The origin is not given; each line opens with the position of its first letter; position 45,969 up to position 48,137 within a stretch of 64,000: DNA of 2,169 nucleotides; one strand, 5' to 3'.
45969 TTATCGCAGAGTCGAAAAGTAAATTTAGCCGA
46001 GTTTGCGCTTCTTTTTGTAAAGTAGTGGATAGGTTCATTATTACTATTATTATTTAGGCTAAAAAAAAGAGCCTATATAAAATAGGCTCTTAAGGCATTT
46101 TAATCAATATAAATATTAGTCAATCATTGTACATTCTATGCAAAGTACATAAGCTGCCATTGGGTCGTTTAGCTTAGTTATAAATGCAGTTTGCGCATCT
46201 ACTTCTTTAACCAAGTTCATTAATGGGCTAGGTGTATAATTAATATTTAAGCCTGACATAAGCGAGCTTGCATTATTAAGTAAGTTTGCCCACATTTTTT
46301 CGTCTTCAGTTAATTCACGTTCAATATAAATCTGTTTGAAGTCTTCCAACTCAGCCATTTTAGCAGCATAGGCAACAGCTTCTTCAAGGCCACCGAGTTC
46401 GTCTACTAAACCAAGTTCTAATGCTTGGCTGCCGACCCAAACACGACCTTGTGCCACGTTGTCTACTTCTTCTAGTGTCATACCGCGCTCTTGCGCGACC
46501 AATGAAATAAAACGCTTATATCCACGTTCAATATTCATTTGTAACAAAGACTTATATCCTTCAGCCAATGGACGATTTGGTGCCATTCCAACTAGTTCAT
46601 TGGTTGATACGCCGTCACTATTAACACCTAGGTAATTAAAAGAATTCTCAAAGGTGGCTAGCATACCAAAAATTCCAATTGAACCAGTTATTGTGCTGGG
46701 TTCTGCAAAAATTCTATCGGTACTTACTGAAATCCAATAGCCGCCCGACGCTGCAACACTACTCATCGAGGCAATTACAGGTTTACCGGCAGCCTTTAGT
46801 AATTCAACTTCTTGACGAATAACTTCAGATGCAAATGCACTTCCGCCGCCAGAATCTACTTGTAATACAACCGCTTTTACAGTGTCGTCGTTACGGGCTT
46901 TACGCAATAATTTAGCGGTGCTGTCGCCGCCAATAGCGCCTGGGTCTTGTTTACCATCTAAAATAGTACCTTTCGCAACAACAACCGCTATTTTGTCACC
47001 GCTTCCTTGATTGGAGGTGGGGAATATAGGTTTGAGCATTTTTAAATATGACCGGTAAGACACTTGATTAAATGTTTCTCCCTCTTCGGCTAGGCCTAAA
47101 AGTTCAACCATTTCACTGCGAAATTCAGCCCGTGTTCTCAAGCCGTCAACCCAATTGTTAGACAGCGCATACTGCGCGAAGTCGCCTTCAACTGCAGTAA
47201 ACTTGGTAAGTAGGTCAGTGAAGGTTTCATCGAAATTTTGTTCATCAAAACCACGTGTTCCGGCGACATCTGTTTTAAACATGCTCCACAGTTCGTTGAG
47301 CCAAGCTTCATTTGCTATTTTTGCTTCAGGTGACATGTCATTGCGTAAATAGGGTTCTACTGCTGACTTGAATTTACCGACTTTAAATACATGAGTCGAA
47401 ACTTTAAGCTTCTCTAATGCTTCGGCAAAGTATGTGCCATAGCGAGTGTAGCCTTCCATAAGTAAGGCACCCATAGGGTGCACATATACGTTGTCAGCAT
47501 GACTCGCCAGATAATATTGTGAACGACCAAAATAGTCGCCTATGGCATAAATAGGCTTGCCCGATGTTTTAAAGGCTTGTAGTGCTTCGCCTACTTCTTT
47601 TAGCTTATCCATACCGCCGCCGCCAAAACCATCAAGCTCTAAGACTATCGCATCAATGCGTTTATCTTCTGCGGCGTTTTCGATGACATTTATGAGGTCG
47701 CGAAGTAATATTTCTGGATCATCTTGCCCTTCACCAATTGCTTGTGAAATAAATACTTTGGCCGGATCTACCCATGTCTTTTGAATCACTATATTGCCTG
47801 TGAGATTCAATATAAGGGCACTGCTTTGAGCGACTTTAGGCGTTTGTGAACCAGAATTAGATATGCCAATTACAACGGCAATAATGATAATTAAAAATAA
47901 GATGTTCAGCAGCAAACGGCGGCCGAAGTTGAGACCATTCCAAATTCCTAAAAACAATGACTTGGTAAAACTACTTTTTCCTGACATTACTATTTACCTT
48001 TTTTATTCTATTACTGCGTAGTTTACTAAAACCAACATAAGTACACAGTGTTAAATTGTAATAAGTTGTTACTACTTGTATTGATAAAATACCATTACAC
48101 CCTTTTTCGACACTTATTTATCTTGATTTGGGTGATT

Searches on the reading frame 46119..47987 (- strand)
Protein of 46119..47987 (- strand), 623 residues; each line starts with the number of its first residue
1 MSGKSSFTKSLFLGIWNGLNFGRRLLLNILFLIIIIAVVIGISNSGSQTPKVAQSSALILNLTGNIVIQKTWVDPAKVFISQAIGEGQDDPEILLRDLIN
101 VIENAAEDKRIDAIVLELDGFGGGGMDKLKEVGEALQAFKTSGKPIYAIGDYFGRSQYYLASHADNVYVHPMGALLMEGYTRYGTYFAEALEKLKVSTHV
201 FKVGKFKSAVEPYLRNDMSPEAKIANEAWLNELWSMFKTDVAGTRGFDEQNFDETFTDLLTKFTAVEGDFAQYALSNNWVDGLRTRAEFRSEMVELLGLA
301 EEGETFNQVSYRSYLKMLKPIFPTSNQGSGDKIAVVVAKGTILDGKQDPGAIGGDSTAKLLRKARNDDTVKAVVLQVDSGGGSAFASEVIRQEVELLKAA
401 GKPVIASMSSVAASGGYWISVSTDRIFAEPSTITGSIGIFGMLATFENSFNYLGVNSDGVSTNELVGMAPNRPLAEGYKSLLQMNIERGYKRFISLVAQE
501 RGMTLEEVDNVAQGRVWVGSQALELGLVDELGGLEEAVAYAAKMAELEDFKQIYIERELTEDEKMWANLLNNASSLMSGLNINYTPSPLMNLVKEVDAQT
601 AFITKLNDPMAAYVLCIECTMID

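Call 52: search_protein_families(library=pfam, proteins=[window:46119-47987:-])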
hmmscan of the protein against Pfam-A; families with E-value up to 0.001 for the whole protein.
window:46119-47987:- (623 aa): 2 families
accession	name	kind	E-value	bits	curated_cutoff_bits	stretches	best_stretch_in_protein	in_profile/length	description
PF01343.23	Peptidase_S49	-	2.3e-69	232.7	24.9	2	398-547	3-153/154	Peptidase family S49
PF25145.1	NfeD1b_N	-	1.1e-08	35.3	40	1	366-439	27-97/189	NfeD1b, N-terminal domain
